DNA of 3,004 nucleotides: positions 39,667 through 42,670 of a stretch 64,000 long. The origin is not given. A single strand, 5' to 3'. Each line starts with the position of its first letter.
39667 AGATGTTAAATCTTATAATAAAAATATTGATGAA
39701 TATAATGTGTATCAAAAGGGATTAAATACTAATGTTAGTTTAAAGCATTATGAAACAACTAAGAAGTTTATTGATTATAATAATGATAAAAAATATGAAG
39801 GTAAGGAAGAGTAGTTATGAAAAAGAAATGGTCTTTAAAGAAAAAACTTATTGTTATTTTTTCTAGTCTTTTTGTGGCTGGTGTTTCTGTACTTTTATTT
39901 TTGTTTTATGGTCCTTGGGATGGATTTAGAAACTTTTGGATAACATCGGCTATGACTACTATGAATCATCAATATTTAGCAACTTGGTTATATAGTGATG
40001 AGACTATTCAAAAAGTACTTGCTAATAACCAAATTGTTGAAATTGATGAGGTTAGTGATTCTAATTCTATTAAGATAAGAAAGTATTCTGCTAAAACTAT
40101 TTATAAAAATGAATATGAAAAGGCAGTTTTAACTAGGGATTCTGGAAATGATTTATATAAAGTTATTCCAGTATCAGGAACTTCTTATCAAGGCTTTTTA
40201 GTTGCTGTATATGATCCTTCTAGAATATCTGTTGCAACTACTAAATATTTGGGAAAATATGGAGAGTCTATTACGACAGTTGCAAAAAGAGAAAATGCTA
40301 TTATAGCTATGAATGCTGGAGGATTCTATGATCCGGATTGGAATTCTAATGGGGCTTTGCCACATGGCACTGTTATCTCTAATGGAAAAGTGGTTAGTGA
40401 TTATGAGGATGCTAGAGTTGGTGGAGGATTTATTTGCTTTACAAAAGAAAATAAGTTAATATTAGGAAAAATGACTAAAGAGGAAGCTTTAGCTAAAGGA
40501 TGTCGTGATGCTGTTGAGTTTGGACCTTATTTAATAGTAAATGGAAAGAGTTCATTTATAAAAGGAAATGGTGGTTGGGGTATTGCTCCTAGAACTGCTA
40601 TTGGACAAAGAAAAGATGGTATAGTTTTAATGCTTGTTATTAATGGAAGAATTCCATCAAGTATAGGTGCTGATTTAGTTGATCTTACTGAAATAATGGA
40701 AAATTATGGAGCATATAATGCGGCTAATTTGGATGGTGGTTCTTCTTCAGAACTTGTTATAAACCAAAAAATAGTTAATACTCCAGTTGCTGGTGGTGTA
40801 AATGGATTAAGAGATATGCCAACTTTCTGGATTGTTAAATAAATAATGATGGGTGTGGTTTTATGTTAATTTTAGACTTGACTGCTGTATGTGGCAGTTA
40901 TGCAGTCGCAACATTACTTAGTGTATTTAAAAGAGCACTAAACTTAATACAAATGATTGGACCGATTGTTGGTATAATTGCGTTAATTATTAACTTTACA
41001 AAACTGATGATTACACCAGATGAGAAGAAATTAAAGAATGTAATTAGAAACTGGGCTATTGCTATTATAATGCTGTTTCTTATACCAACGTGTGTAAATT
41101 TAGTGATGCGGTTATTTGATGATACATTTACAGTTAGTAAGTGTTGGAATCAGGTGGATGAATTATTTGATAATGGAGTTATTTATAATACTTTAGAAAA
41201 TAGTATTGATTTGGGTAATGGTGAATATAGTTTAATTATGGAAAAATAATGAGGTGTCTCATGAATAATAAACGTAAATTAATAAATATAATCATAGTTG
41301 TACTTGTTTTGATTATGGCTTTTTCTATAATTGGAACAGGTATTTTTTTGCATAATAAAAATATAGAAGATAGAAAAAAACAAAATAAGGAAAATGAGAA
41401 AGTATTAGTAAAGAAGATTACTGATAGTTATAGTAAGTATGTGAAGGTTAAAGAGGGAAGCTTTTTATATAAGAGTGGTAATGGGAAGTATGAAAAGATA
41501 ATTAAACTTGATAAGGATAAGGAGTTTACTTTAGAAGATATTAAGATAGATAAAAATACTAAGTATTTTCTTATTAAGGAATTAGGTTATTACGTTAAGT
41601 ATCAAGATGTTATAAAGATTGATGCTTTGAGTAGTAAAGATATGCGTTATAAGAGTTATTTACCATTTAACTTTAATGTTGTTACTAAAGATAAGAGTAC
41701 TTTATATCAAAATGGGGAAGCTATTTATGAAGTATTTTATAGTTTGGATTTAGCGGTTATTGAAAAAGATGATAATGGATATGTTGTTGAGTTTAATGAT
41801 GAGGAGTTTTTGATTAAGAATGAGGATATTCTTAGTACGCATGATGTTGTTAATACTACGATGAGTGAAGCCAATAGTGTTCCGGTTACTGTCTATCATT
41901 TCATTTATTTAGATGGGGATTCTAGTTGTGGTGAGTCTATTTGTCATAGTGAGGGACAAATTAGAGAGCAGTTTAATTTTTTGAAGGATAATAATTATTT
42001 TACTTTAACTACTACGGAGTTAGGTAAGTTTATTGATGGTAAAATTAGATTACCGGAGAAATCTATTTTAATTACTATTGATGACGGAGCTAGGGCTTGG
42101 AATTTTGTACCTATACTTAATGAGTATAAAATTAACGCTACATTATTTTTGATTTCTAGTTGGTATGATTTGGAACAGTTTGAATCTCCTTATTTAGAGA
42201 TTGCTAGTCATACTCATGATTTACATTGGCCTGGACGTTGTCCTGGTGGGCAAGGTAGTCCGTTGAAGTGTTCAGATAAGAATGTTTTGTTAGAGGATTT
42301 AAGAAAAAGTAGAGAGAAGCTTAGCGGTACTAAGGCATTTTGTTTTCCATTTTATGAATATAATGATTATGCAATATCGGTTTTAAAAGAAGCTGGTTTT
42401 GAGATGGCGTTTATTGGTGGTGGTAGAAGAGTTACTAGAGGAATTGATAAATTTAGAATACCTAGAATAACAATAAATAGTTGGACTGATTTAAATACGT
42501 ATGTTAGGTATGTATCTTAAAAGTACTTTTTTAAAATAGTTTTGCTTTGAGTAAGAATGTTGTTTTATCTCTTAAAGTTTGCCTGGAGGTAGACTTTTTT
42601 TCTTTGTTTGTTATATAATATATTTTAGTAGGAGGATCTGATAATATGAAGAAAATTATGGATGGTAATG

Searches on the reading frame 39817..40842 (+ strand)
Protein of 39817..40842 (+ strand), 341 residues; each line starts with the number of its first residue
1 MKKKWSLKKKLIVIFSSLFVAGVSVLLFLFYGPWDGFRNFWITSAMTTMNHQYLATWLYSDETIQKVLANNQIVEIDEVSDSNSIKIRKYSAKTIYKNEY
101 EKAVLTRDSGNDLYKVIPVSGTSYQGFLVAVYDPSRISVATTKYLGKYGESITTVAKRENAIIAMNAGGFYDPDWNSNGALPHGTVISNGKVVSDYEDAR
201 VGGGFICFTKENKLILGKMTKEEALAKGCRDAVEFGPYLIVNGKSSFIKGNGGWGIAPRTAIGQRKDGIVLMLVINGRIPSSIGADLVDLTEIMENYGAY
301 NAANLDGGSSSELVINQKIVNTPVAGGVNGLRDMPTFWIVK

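Call 86: search_protein_families(library=pfam, max_evalue=0.001, proteins=[window:39817-40842:+])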
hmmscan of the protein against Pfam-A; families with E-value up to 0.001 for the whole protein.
window:39817-40842:+ (341 aa): 1 family
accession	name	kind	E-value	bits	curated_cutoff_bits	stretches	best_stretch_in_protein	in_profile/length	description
PF09992.14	NAGPA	-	9.3e-44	150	25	1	160-340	2-168/169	Phosphodiester glycosidase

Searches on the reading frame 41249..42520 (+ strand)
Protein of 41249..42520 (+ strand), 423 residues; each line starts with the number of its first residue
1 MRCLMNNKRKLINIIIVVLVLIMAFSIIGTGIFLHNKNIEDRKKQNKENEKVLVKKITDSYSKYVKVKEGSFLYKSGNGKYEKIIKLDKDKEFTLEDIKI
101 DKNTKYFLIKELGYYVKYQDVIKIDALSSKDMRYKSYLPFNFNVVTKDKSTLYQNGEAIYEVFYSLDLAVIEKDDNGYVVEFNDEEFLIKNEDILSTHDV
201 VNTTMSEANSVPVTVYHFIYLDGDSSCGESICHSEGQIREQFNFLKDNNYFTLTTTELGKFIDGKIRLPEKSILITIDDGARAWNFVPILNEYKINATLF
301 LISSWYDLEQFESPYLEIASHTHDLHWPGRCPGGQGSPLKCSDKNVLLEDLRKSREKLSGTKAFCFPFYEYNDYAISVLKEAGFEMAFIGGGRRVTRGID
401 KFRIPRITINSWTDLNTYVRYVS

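Call 86: search_protein_families(library=pfam, max_evalue=0.001, proteins=[window:41249-42520:+])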
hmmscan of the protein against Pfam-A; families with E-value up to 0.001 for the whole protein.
window:41249-42520:+ (423 aa): 1 family
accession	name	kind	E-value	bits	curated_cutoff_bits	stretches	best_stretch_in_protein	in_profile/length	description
PF01522.26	Polysacc_deac_1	-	5e-12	46.3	23.1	1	267-386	3-123/124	Polysaccharide deacetylase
